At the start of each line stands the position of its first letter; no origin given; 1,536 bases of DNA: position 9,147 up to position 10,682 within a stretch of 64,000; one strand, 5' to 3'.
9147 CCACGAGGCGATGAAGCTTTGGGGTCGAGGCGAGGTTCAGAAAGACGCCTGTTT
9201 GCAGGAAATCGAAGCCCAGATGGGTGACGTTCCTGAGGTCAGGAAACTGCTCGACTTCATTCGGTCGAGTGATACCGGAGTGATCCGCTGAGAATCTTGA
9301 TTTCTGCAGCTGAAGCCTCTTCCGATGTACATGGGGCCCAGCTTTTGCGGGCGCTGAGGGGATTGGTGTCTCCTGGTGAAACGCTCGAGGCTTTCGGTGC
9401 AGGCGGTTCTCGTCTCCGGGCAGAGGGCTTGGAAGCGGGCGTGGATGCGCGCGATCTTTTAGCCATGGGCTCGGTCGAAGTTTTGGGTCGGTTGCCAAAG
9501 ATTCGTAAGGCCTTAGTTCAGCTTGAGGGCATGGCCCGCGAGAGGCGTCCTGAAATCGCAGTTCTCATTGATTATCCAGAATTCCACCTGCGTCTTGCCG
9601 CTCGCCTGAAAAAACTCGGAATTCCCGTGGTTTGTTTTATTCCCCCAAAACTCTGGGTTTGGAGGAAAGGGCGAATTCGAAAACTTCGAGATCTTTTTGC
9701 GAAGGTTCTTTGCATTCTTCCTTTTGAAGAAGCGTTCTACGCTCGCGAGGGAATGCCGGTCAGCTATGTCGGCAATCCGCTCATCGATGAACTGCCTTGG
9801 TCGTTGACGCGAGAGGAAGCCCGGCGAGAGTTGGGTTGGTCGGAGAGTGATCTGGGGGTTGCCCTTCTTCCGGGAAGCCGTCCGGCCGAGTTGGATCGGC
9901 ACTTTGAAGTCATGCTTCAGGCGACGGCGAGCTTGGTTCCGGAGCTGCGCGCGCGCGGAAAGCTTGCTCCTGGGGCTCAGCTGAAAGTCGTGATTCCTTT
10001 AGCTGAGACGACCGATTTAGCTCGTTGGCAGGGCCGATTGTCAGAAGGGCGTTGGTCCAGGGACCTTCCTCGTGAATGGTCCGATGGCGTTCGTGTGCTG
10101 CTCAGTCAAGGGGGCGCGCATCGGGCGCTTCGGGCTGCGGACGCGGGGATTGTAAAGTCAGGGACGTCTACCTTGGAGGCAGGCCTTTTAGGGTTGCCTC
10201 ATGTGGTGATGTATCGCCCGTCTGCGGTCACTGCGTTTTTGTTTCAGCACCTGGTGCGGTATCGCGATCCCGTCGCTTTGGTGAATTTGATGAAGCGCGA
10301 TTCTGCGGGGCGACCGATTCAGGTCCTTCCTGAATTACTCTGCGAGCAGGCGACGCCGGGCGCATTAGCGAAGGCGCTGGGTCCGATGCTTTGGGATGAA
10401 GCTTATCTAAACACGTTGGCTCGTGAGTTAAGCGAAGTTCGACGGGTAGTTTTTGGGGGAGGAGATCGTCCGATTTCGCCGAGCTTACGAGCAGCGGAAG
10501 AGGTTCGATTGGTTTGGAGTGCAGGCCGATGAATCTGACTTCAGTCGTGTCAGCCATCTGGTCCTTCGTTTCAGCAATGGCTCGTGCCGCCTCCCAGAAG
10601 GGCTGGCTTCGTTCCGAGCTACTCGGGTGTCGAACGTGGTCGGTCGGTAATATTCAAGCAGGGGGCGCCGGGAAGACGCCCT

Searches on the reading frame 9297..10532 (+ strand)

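Call 25: search_protein_families(library=pfam, proteins=[window:9297-10532:+], max_evalue=0.00001)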
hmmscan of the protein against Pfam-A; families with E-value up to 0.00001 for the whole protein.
window:9297-10532:+ (411 aa): 1 family
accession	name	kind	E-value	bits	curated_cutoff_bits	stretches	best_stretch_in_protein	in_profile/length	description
PF02684.21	LpxB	-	2.6e-63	214.6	22.6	2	2-213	3-213/374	Lipid-A-disaccharide synthetase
